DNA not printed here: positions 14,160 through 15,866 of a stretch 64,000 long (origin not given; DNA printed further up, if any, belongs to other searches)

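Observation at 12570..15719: Tandem paralogous lipoproteins of an unrecognised family behind a 416-bp leader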

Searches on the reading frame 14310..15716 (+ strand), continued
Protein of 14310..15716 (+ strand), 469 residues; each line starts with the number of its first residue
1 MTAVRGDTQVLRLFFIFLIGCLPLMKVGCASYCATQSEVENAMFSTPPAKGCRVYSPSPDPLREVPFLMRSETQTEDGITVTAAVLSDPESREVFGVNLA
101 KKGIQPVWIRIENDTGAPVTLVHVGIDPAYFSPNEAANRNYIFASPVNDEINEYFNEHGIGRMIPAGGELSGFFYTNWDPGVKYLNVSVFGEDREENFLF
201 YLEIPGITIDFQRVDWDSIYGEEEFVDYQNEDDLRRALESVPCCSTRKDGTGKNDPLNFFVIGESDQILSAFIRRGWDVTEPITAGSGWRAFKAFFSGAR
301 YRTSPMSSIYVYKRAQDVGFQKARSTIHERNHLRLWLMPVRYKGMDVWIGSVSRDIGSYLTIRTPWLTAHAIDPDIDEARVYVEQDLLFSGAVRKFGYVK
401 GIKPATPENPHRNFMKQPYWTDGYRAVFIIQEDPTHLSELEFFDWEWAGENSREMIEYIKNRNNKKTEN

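Call 70: search_protein_families(library=pfam, proteins=[L088:9470-10621:+, L080:9479-10648:+, L088:11180-11980:+, L088:12361-12855:+, L088:2813-3394:-, L088:3476-4042:-, L088:4145-4489:-], max_evalue=0.01)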
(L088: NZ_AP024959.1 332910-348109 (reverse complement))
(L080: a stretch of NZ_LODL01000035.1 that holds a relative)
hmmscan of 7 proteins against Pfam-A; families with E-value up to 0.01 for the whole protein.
L088:9470-10621:+ (384 aa): 0 families

L080:9479-10648:+ (390 aa): 0 families

L088:11180-11980:+ (267 aa): 1 family
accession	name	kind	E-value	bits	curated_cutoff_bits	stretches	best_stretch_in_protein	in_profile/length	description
PF09865.15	DUF2092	-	6.1e-63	212.5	21.2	1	35-246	1-211/212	Predicted periplasmic protein (DUF2092)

L088:12361-12855:+ (165 aa): 0 families

L088:2813-3394:- (194 aa): 3 families
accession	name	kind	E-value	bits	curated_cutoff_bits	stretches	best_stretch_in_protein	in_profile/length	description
PF22768.1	SPP1_Dit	-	4.4e-05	24.1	25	1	20-89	14-80/97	Siphovirus-type tail component, C-terminal domain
PF11604.15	CusF_Ec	-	0.00013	22.2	27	0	42-61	2-21/72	Copper binding periplasmic protein CusF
PF07076.17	DUF1344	-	0.0029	17.8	23.1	0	43-92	3-47/60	Protein of unknown function (DUF1344)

L088:3476-4042:- (189 aa): 1 family
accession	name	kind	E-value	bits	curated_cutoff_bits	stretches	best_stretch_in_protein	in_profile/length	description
PF04366.17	Ysc84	-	4.1e-13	49.6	25.1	1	101-185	2-86/127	Las17-binding protein actin regulator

L088:4145-4489:- (115 aa): 0 families

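Call 72: search_solved_structures(query=L088:9470-10621:+, max_evalue=1)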
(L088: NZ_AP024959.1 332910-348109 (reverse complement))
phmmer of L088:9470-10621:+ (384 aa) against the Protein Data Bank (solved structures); distinct sequences matched with E-value up to 1: 6.
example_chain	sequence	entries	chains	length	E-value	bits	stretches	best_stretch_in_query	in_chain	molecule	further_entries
5d8m_A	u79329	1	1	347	9.9e-65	222.2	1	43-379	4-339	Metagenomic carboxyl esterase MGS0156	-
8hgv_A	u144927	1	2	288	0.12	14.6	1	183-252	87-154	Monoethylhexylphthalate hydrolase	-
8hgw_A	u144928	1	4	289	0.12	14.6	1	183-252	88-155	Monoalkyl phthalate hydrolase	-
6cl4_A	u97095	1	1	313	0.13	14.5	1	148-234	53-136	Lipase C12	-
9f2d_A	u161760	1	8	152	0.23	13.7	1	181-285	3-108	RIFIN RBK21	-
4psc_A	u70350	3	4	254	1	11.6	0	163-257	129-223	Carbohydrate esterase family 5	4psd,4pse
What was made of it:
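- An MGS0156-type lipoprotein esterase (PDB 5d8m, E 1e-64; call 72) lies in the locus in 11 of 80 genome loci and 3 of 3 betaproteobacterial plasmid loci.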

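Call 73: search_protein_families(library=ncbifam, proteins=[L088:9470-10621:+, L080:9479-10648:+], max_evalue=0.01)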
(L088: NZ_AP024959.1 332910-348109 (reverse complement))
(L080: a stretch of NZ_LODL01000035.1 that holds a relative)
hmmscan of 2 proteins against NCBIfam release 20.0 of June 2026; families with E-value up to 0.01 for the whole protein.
L088:9470-10621:+ (384 aa): 0 families

L080:9479-10648:+ (390 aa): 0 families

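Call 77: get_annotated_region(hit=H10, flank=5000)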
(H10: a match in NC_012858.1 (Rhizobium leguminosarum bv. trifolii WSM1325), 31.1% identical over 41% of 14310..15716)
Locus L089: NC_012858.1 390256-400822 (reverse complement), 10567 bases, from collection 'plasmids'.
description: Rhizobium leguminosarum bv. trifolii WSM1325 plasmid pR132502, complete sequence
organism: Rhizobium leguminosarum bv. trifolii WSM1325 (NCBI taxid 395491)
taxonomy: Bacteria; Pseudomonadota; Alphaproteobacteria; Hyphomicrobiales; Rhizobiaceae; Rhizobium; Rhizobium leguminosarum; Rhizobium leguminosarum bv. trifolii WSM1325
host: -; source: -; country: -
typing (MOB-suite, as given by PLSDB): mobilizable; relaxase MOBQ
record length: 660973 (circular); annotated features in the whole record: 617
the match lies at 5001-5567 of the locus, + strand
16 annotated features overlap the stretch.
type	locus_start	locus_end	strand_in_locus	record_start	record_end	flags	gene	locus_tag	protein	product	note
CDS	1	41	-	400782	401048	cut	-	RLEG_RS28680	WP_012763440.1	hypothetical protein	-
CDS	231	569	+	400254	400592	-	-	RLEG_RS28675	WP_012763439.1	DUF2147 domain-containing protein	-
CDS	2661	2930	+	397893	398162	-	-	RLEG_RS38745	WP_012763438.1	hypothetical protein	-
CDS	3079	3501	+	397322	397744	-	-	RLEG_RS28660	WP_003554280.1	cysteine rich repeat-containing protein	-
CDS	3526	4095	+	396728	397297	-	-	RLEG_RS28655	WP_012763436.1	OmpA family protein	-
CDS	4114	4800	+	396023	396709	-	-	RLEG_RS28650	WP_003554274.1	hypothetical protein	-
CDS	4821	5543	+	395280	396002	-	-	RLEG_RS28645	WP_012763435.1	LssY C-terminal domain-containing protein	-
CDS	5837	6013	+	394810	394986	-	-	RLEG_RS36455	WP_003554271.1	DUF3606 domain-containing protein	-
CDS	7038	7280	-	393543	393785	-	-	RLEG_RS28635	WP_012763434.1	hypothetical protein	-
CDS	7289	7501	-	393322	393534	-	-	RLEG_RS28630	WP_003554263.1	hypothetical protein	-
CDS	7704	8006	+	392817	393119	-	-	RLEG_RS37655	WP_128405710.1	hypothetical protein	-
CDS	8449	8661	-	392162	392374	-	-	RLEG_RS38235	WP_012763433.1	hypothetical protein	-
CDS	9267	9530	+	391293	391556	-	-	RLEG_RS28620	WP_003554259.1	DUF982 domain-containing protein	-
CDS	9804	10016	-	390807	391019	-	-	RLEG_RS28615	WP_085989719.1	hypothetical protein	-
CDS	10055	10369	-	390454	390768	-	-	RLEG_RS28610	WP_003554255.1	hypothetical protein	-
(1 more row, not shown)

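Call 78: get_annotated_region(hit=H16, flank=5000)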
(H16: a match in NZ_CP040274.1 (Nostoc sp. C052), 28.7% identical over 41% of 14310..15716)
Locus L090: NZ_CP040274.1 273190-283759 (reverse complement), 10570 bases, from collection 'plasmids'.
description: Nostoc sp. C052 plasmid pC052_B, complete sequence
organism: Nostoc sp. C052 (NCBI taxid 2576902)
taxonomy: Bacteria; Cyanobacteriota; Cyanophyceae; Nostocales; Nostocaceae; Nostoc; Nostoc sp. C052
host: -; source: Blasia pusilla,pure culture; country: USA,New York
typing (MOB-suite, as given by PLSDB): non-mobilizable
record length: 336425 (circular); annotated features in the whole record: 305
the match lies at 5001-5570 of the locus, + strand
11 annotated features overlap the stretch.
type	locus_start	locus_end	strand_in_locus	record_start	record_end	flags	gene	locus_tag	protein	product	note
CDS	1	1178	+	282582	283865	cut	iscB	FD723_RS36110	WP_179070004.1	RNA-guided endonuclease IscB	-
CDS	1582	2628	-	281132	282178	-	-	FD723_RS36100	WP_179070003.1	J domain-containing protein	GO:0006457 - protein folding [Evidence IEA]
CDS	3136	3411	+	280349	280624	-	-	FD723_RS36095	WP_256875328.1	hypothetical protein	-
CDS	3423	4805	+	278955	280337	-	zwf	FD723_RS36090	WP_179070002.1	glucose-6-phosphate dehydrogenase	GO:0006098 - pentose-phosphate shunt [Evidence IEA]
CDS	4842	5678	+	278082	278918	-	-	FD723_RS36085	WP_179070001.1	LssY C-terminal domain-containing protein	-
CDS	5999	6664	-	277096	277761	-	-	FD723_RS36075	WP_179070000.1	HAD family hydrolase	-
CDS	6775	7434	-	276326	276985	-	-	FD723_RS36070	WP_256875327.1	alkaline phosphatase family protein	-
CDS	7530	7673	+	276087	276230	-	-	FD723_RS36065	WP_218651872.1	hypothetical protein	-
CDS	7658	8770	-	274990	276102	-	-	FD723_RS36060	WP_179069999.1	phosphatidylserine/phosphatidylglycerophosphate/ cardiolipin synthase family protein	-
CDS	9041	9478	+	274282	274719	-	-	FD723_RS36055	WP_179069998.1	hypothetical protein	-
CDS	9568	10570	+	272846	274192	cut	-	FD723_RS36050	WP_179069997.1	hypothetical protein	-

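Call 83: get_annotated_region(hit=H8, flank=6000)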
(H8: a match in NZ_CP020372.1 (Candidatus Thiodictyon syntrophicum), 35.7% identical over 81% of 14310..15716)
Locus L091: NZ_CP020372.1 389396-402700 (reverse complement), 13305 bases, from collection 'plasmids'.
description: Candidatus Thiodictyon syntrophicum strain Cad16T plasmid pTs485, complete sequence
organism: Candidatus Thiodictyon syntrophicum (NCBI taxid 1166950)
taxonomy: Bacteria; Pseudomonadota; Gammaproteobacteria; Chromatiales; Chromatiaceae; Thiodictyon; Candidatus Thiodictyon syntrophicum
host: -; source: meromictic lake; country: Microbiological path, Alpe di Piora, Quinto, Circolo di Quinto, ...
typing (MOB-suite, as given by PLSDB): non-mobilizable
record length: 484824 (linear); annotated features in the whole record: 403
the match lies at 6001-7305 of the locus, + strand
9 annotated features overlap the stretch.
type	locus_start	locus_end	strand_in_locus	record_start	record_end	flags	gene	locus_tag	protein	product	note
CDS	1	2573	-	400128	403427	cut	-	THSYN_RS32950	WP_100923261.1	SUMF1/EgtB/PvdO family nonheme iron enzyme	-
CDS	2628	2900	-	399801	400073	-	-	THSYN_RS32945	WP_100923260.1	hypothetical protein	-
CDS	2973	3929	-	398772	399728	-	-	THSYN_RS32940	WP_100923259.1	transporter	-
CDS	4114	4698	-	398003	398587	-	-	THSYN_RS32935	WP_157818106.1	GerMN domain-containing protein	-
CDS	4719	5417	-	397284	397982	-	-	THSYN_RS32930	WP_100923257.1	N-acetylmuramoyl-L-alanine amidase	GO:0009253 - peptidoglycan catabolic process [Evidence IEA]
CDS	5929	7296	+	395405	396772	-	-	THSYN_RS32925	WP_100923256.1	LssY C-terminal domain-containing protein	-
CDS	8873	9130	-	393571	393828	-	-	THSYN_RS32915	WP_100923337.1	type II toxin-antitoxin system Phd/YefM family antitoxin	-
CDS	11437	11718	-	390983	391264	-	cas2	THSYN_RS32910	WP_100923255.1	CRISPR-associated endonuclease Cas2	GO:0043571 - maintenance of CRISPR repeat elements [Evidence IEA]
CDS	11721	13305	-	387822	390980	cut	cas1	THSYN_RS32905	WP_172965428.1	CRISPR-associated endonuclease Cas1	GO:0043571 - maintenance of CRISPR repeat elements [Evidence IEA]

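Call 84: get_annotated_region(hit=H7, flank=6000)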
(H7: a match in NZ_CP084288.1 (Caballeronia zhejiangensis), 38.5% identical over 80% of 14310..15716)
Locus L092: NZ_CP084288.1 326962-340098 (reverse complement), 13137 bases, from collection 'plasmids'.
description: Caballeronia zhejiangensis strain A33_M4_a plasmid p2, complete sequence
organism: Caballeronia zhejiangensis (NCBI taxid 871203)
taxonomy: Bacteria; Pseudomonadota; Betaproteobacteria; Burkholderiales; Burkholderiaceae; Caballeronia; Caballeronia zhejiangensis
host: -; source: Anasa tristis,Cell culture; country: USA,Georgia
typing (MOB-suite, as given by PLSDB): non-mobilizable
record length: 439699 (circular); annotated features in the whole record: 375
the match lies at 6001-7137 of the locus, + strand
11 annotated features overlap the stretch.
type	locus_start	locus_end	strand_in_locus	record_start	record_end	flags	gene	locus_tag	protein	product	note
CDS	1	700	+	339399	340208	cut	-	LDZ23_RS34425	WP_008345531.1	amino acid ABC transporter ATP-binding protein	-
CDS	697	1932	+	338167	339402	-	-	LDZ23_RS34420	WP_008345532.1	M20 family metallo-hydrolase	-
CDS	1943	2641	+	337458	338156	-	-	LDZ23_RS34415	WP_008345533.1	urea carboxylase-associated family protein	-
CDS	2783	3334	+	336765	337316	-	-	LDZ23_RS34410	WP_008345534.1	cupin domain-containing protein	-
CDS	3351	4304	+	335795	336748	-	speB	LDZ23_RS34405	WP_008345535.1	agmatinase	GO:0008295 - spermidine biosynthetic process [Evidence IEA]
CDS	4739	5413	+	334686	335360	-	-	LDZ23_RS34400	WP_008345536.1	alpha/beta family hydrolase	-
CDS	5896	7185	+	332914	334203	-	-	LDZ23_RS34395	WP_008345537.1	LssY C-terminal domain-containing protein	-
CDS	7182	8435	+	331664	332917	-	-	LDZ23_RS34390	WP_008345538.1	LssY C-terminal domain-containing protein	-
CDS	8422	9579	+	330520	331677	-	-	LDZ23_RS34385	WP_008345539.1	hypothetical protein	-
CDS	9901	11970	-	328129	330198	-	-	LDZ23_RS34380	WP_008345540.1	hybrid sensor histidine kinase/response regulator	-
CDS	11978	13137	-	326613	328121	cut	-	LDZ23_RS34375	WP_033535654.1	ATPase domain-containing protein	-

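Call 85: get_annotated_region(hit=H9, flank=5000)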
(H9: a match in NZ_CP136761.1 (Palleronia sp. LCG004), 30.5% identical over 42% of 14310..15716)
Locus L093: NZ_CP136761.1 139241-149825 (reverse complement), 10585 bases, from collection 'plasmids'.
description: Palleronia sp. LCG004 plasmid unnamed2, complete sequence
organism: Palleronia sp. LCG004 (NCBI taxid 3079304)
taxonomy: Bacteria; Pseudomonadota; Alphaproteobacteria; Rhodobacterales; Roseobacteraceae; Palleronia; Palleronia sp. LCG004
host: -; source: cell culture,Intertidal; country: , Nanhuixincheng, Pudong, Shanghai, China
typing (MOB-suite, as given by PLSDB): non-mobilizable; replicon rep_cluster_508
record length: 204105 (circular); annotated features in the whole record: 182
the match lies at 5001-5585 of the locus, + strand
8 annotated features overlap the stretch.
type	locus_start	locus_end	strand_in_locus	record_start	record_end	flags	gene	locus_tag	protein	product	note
CDS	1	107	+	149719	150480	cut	map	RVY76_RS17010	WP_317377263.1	type I methionyl aminopeptidase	GO:0036211 - protein modification process [Evidence IEA]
CDS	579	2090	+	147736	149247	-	zwf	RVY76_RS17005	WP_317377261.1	glucose-6-phosphate dehydrogenase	GO:0006098 - pentose-phosphate shunt [Evidence IEA]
CDS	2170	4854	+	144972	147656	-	-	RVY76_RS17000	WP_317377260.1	glucosidase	-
CDS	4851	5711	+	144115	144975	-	-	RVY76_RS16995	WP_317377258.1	LssY C-terminal domain-containing protein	-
CDS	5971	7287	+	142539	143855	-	mgtE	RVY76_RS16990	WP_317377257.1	magnesium transporter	GO:0015693 - magnesium ion transport [Evidence IEA]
CDS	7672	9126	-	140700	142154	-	-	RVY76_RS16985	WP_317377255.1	TRAP transporter large permease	GO:0008643 - carbohydrate transport [Evidence IEA]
CDS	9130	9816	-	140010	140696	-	-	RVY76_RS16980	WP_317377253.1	TRAP transporter small permease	-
CDS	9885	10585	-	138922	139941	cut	-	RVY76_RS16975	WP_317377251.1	DctP family TRAP transporter solute-binding subunit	GO:0006810 - transport [Evidence IEA]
